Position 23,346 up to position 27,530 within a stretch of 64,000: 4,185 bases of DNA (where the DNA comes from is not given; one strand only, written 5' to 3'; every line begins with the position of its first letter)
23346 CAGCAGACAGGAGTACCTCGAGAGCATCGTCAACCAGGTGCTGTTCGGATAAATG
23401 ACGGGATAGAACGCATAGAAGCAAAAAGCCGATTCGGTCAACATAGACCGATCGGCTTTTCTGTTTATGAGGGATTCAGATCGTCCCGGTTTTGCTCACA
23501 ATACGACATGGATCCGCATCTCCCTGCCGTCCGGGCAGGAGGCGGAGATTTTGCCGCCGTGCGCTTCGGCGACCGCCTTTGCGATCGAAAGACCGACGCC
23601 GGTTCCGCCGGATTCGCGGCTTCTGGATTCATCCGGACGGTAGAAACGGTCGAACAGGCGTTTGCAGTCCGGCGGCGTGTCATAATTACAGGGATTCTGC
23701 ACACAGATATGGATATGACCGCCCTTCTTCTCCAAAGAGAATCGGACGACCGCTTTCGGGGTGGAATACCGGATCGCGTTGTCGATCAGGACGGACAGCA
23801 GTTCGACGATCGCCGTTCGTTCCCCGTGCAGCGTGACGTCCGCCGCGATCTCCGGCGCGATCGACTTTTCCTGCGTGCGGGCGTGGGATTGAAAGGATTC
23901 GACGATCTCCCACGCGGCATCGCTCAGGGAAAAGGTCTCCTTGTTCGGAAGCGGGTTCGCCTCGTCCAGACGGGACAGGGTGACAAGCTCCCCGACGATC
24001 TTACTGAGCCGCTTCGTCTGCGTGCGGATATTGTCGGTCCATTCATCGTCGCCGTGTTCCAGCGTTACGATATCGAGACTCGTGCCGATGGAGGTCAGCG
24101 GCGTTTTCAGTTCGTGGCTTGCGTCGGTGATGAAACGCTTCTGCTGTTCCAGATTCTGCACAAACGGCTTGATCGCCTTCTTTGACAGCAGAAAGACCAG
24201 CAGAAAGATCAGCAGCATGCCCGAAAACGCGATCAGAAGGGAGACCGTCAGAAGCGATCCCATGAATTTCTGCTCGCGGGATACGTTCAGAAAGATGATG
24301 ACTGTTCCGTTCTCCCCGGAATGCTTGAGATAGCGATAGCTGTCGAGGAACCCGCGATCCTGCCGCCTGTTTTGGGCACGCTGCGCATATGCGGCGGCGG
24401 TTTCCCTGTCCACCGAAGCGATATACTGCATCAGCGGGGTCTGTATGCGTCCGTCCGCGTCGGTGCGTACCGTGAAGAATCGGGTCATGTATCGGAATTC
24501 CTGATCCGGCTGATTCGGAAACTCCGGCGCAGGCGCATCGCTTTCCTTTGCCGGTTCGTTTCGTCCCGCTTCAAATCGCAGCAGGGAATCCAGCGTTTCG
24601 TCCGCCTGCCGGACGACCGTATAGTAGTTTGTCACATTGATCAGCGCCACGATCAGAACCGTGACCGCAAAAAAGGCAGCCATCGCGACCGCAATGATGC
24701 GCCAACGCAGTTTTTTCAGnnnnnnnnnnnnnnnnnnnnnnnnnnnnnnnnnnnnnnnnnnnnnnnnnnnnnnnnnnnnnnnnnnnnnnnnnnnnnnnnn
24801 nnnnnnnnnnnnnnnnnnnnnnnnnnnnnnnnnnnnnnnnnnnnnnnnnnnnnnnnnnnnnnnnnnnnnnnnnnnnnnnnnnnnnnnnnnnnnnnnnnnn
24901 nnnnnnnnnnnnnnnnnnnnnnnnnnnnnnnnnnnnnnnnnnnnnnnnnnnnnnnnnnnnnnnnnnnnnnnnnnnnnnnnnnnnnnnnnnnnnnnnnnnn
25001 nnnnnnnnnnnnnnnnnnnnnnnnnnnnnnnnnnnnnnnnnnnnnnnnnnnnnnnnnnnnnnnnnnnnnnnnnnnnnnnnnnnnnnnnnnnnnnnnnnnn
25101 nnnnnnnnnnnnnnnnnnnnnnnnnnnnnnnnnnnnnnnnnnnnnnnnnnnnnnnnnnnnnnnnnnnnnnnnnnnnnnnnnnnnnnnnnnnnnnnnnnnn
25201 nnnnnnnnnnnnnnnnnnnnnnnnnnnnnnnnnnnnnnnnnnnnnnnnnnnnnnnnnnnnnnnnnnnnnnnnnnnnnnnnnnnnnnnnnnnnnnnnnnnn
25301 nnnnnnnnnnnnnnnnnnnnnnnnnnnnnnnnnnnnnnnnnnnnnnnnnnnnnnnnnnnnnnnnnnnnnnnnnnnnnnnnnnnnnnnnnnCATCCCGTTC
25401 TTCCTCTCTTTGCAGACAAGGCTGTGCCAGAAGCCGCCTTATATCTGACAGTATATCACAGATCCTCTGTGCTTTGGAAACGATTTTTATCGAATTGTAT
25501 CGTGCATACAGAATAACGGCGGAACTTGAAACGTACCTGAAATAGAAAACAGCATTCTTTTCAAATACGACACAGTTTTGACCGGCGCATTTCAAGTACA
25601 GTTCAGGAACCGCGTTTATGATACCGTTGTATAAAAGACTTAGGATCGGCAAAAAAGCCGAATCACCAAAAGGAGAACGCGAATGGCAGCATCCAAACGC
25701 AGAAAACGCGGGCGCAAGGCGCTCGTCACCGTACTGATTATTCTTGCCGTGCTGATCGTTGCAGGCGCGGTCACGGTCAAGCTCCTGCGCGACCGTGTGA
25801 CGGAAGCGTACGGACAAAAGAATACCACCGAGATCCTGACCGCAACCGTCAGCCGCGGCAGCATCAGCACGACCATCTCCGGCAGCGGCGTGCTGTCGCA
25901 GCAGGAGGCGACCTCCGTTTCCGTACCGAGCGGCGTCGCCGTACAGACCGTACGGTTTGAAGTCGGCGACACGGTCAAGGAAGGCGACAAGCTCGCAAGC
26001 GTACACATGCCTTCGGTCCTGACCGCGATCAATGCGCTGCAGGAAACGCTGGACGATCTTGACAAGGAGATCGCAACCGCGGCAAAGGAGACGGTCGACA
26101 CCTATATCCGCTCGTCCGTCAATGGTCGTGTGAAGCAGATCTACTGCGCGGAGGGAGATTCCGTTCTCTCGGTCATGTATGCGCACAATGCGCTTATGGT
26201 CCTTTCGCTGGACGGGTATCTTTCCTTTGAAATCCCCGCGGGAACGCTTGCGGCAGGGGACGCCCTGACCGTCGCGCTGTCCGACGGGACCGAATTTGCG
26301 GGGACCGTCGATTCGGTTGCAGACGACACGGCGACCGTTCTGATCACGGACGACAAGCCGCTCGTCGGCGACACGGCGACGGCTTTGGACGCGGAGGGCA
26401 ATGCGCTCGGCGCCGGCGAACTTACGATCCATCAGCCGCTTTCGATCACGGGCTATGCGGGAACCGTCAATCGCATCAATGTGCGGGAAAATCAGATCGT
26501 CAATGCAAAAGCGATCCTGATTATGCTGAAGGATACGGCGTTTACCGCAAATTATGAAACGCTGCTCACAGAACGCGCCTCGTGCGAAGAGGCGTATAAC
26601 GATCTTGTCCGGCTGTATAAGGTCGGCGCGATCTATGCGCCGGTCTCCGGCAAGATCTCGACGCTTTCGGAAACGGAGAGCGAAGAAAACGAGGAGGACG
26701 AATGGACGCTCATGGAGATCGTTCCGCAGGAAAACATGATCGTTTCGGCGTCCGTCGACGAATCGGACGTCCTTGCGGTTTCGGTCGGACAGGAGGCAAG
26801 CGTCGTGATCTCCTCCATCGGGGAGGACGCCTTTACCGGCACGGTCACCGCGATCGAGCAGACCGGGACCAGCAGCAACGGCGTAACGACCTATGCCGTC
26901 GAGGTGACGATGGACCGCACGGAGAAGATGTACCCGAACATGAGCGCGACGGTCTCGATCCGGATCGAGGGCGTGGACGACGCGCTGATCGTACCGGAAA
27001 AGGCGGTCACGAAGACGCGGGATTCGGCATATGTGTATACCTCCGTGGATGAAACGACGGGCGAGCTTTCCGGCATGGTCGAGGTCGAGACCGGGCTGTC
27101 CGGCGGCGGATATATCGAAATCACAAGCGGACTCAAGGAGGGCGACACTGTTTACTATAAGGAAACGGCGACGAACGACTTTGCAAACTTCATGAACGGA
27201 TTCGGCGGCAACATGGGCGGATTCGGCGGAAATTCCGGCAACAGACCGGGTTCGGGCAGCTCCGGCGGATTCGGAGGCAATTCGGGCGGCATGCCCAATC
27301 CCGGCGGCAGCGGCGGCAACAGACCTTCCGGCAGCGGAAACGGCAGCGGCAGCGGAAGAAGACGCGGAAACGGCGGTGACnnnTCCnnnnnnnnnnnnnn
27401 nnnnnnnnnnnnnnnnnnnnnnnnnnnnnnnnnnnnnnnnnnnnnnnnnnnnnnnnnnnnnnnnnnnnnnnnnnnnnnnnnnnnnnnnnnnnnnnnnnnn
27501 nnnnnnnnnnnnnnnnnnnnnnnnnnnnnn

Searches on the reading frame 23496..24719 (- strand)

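Call 73: search_protein_families(library=ncbifam, proteins=[window:23496-24719:-], max_evalue=1e-10)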
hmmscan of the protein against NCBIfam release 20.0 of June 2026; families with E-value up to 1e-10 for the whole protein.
window:23496-24719:- (407 aa): 46 families (the best 25 are shown)
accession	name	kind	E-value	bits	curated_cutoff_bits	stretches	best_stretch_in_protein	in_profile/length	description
NF041735.1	hist_kin_RppB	equivalog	1.7e-43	149.1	400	1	158-393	180-423/438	two-component system sensor histidine kinase RppB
TIGR02966.1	phoR_proteo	equivalog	4.1e-42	144.4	334.2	1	181-394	102-320/333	phosphate regulon sensor histidine kinase PhoR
TIGR01386.1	cztS_silS_copS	subfamily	1.8e-41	142.6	292.55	1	190-399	238-449/457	heavy metal sensor histidine kinase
NF046044.1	PnpS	equivalog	5.2e-41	140.9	400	1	190-394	166-376/390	two-component system histidine kinase PnpS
NF052314.1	T9SS_HK_PorY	subfamily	3.9e-37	128.3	350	1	191-392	209-404/418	PorY family sensor histidine kinase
NF033092.0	HK_WalK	equivalog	3.9e-37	128.1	725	1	191-405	369-590/594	cell wall metabolism sensor histidine kinase WalK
NF007007.0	PRK09470.1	equivalog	3.7e-35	121.7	486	1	188-395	240-445/463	envelope stress sensor histidine kinase CpxA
NF040691.1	MtrAB_MtrB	equivalog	4.9e-31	108.3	450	1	192-399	270-482/507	MtrAB system histidine kinase MtrB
NF033091.0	HK_VanS_ACDEFG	equivalog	2.2e-30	105.7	400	1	193-398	74-284/293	vancomycin resistance histidine kinase VanS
NF012163.2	BaeS_SmeS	equivalog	1.1e-29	103.6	500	1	188-394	235-443/457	sensor histidine kinase efflux regulator BaeS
NF008312.0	PRK11100.1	equivalog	3e-29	102.2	356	1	194-394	257-459/477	two-component system sensor histidine kinase CreC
NF007345.0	PRK09835.1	subfamily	3.6e-29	101.6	423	1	191-395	260-467/482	Cu(+)/Ag(+) sensor histidine kinase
NF007837.0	PRK10549.1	equivalog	6.1e-28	97.7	603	1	188-406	235-455/466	envelope stress sensor histidine kinase BaeS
NF053855.1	HisKinPhoRBctds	equivalog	2.1e-27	95.8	500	1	193-394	361-568/583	two-component system sensor histidine kinase PhoR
NF058527.1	HistKinChvGCaul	equivalog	5.5e-25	88.1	740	1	191-394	304-513/535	two-component sensor histidine kinase ChvG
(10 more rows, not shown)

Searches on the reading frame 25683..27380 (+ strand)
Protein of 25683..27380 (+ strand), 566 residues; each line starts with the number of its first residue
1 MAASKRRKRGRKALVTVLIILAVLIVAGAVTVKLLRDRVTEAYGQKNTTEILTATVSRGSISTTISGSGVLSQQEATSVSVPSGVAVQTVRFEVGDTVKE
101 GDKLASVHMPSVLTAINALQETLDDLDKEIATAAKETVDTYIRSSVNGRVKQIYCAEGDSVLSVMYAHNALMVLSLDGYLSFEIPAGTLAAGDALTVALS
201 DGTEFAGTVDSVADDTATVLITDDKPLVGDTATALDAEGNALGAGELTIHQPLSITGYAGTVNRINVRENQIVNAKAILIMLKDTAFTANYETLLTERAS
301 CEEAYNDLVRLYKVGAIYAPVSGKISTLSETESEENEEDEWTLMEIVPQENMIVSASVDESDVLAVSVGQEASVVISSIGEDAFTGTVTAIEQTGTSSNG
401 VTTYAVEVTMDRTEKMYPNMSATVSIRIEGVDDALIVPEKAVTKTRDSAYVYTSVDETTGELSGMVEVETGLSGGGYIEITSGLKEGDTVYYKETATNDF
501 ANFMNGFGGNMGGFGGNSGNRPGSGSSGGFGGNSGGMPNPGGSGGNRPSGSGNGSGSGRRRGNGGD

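Call 73: search_protein_families(library=ncbifam, proteins=[window:25683-27380:+], max_evalue=1e-10)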
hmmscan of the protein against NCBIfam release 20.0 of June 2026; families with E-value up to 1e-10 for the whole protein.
window:25683-27380:+ (566 aa): 3 families
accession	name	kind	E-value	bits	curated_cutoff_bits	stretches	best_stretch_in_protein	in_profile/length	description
TIGR01730.1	RND_mfp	subfamily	5.7e-31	107.7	94.9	1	316-490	136-305/322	efflux RND transporter periplasmic adaptor subunit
TIGR00999.1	8a0102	subfamily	5.3e-23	81.5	319.3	1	313-493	92-265/271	CzcB/NccB family metal efflux transporter periplasmic adaptor subunit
NF008606.0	PRK11578.1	equivalog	1.3e-13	50.8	342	0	339-498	210-368/371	macrolide transporter subunit MacA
